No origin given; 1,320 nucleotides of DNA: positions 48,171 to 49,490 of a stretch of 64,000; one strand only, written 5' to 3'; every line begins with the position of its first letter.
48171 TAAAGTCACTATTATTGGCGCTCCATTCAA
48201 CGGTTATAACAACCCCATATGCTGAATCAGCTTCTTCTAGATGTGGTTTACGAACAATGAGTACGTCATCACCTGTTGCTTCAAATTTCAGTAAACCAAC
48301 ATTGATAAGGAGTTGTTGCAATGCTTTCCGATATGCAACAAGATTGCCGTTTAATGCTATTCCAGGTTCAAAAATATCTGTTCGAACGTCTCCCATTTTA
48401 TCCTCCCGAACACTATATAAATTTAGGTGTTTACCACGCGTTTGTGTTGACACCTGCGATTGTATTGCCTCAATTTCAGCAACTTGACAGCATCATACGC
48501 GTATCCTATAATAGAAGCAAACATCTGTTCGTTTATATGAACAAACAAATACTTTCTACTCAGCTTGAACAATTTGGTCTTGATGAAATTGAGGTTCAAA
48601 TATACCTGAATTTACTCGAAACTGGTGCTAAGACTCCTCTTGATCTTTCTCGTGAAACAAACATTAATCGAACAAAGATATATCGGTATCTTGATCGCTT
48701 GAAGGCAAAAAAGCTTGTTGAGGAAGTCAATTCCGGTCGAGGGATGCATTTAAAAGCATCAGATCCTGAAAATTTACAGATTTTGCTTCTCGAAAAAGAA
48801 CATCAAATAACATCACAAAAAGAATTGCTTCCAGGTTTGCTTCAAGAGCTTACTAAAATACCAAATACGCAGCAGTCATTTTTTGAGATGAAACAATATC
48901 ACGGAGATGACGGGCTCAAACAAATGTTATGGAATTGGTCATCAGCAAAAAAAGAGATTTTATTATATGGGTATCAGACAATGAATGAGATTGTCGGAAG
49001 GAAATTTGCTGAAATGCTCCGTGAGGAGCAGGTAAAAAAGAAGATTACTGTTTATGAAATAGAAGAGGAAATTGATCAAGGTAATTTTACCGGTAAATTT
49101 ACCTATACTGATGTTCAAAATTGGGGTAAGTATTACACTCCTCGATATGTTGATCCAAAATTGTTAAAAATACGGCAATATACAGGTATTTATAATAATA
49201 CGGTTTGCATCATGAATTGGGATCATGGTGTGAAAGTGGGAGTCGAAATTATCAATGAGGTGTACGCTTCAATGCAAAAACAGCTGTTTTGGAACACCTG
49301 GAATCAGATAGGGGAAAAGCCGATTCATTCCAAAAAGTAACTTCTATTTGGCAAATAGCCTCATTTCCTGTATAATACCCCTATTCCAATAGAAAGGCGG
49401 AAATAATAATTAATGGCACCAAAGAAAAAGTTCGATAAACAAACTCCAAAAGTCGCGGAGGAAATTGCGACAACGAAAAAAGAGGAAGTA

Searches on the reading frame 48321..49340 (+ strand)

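Call 85: search_protein_families(library=pfam, proteins=[window:48321-49340:+], max_evalue=0.00001)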
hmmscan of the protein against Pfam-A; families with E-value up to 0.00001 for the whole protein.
window:48321-49340:+ (339 aa): 1 family
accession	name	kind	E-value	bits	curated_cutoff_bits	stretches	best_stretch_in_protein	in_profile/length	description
PF01978.25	TrmB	-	1.4e-13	50.9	25.6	1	82-149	1-67/68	Sugar-specific transcriptional regulator TrmB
